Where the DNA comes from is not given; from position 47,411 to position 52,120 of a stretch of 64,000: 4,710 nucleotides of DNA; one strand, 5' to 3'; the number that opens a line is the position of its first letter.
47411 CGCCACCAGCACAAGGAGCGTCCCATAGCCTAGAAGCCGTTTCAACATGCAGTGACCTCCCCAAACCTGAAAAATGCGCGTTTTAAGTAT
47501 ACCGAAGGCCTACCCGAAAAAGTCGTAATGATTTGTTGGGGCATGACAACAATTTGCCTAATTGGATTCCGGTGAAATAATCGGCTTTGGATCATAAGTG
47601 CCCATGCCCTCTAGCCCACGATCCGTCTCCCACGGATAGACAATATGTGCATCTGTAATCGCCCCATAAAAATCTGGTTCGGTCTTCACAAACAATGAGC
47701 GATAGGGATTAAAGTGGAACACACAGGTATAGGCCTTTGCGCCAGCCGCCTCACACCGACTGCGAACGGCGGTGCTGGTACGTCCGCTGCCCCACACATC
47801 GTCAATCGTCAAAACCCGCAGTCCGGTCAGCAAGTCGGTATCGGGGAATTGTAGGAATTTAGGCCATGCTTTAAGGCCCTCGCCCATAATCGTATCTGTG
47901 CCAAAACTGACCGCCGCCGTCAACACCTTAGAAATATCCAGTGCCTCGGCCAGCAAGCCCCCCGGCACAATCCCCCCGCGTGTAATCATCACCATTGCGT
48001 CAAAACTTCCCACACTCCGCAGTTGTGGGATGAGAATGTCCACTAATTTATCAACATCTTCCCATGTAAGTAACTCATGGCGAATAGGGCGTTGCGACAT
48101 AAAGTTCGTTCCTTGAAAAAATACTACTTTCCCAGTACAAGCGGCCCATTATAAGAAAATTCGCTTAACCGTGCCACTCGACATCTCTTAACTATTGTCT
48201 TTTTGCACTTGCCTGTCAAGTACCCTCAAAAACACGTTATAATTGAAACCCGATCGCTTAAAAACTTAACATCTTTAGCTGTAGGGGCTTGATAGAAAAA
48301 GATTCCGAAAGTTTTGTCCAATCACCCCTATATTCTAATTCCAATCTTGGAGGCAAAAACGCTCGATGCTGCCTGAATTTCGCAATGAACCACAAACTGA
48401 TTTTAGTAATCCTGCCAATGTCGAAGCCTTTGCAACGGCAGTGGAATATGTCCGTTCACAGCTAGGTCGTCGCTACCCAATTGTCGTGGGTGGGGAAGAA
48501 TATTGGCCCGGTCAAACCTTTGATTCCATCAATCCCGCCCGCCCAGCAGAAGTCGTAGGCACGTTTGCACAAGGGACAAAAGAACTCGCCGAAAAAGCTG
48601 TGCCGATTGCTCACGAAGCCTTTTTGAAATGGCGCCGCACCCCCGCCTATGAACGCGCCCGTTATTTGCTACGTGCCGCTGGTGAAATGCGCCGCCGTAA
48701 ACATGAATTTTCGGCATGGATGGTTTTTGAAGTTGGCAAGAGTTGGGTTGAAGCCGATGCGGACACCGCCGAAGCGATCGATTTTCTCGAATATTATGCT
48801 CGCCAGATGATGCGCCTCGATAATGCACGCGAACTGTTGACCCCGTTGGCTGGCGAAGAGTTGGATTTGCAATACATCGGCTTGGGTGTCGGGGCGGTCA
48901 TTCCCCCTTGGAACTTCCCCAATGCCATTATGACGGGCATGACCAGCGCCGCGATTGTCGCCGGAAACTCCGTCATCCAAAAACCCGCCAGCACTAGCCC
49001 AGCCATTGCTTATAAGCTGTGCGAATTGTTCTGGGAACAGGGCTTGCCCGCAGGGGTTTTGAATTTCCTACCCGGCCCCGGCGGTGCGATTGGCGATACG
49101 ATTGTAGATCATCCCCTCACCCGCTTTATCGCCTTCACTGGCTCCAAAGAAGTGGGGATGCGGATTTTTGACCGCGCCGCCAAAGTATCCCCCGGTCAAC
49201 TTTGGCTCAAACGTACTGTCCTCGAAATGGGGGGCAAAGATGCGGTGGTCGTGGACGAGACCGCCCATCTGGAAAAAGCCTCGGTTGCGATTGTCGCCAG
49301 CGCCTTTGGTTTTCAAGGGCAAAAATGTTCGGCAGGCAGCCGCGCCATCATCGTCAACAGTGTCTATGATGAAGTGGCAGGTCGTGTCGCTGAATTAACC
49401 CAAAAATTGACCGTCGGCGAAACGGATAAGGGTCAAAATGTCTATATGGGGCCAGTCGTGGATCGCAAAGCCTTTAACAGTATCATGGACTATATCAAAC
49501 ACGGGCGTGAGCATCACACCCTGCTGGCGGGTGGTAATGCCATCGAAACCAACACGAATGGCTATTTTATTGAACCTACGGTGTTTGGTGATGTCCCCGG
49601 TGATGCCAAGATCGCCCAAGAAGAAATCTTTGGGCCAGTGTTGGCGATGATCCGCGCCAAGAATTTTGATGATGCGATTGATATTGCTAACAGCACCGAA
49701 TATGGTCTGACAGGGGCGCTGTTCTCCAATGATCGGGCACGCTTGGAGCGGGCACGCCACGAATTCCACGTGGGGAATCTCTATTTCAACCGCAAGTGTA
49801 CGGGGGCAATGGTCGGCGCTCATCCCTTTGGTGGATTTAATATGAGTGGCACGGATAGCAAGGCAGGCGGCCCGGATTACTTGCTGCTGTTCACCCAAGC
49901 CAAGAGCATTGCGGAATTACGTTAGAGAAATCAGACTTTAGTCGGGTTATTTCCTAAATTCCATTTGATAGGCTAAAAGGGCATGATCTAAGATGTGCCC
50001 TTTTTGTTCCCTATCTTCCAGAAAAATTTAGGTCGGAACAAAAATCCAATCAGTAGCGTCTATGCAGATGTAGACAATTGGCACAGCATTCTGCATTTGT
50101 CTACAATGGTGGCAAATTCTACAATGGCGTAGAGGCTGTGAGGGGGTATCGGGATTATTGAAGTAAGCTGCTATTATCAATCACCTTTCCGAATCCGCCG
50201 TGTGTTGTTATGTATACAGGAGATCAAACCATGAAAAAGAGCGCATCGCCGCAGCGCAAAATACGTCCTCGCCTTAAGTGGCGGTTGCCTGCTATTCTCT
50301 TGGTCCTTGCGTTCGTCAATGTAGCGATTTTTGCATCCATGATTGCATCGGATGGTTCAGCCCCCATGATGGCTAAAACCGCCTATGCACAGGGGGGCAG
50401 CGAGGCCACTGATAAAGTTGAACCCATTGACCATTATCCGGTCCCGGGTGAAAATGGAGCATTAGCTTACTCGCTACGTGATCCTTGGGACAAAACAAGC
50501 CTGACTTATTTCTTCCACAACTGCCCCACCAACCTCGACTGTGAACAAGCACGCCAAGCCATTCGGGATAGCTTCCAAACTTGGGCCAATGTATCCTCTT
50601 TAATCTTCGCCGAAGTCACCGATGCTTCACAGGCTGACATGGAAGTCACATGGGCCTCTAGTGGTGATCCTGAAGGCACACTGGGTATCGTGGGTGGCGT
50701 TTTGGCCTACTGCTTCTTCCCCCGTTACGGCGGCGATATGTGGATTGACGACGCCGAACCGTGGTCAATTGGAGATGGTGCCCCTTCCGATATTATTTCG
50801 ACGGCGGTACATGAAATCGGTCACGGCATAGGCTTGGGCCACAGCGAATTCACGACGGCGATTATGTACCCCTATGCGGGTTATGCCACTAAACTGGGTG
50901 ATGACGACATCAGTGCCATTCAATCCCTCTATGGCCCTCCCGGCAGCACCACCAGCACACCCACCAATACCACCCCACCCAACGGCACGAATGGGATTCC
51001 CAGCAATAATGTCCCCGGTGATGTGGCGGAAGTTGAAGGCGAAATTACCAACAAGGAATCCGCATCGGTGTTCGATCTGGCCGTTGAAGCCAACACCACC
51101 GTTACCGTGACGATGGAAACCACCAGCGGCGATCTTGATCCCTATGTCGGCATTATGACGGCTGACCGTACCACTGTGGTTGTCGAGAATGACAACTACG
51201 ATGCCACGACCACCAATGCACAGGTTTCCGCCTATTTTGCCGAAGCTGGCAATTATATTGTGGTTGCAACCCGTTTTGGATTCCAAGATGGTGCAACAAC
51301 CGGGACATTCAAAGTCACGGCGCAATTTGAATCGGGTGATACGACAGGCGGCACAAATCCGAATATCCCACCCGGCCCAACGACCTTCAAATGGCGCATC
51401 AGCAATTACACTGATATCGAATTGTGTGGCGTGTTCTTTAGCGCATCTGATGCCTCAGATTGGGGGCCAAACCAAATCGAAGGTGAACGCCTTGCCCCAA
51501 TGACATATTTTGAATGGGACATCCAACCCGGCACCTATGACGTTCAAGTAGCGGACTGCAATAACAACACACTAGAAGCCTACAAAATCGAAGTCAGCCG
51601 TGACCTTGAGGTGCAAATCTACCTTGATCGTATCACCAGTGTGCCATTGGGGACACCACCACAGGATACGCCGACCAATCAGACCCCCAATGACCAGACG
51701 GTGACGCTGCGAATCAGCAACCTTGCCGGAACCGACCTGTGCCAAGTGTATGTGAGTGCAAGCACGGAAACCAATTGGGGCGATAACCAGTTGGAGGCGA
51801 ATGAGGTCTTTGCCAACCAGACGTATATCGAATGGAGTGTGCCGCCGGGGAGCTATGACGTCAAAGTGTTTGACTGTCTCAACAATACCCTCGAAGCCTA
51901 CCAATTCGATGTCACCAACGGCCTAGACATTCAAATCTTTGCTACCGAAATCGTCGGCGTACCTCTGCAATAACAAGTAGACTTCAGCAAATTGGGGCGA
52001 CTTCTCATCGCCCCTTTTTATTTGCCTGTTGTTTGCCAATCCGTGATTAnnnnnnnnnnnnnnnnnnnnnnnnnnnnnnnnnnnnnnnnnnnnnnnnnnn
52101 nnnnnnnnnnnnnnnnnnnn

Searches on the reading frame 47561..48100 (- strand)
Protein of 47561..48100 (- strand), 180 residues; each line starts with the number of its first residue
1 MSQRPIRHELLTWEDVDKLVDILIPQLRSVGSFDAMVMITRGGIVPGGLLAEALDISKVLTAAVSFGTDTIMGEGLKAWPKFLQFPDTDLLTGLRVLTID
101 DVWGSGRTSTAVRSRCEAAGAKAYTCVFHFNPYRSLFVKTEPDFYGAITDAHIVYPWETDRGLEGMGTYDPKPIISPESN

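Call 43: search_protein_families(library=pfam, proteins=[window:47561-48100:-], max_evalue=0.0001)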
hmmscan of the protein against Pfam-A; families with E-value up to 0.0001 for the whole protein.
window:47561-48100:- (180 aa): 1 family
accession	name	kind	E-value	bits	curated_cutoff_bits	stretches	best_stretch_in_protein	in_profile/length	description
PF00156.33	Pribosyltran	-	4.8e-08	32.9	26.3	1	11-146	6-141/158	Phosphoribosyl transferase domain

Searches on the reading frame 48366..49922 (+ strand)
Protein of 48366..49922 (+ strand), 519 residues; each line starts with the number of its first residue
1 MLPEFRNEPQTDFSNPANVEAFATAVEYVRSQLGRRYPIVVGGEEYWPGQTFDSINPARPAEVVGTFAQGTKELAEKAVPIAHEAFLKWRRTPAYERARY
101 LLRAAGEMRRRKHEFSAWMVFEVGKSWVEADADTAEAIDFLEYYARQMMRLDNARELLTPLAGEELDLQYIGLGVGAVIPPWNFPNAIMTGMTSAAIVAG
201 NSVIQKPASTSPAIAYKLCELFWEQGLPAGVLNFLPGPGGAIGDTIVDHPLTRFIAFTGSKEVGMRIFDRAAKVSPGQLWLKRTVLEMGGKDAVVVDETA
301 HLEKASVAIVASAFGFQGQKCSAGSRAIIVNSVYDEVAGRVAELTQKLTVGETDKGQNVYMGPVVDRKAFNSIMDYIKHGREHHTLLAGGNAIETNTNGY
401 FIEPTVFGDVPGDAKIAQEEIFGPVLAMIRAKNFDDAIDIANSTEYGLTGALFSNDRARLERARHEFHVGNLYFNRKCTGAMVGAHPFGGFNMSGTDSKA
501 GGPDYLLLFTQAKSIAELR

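Call 43: search_protein_families(library=pfam, proteins=[window:48366-49922:+], max_evalue=0.0001)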
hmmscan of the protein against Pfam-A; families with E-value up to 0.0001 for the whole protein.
window:48366-49922:+ (519 aa): 1 family
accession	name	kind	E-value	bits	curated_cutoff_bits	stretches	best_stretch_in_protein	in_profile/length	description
PF00171.27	Aldedh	-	1.2e-140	469.6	23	1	50-515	7-461/461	Aldehyde dehydrogenase family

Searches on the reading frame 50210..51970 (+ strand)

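Call 43: search_protein_families(library=pfam, proteins=[window:50210-51970:+], max_evalue=0.0001)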
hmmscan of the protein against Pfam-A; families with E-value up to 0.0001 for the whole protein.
window:50210-51970:+ (587 aa): 1 family
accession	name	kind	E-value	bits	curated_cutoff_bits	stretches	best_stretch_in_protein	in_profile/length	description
PF00413.30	Peptidase_M10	-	8.7e-33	113.9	24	1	93-242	2-159/159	Matrixin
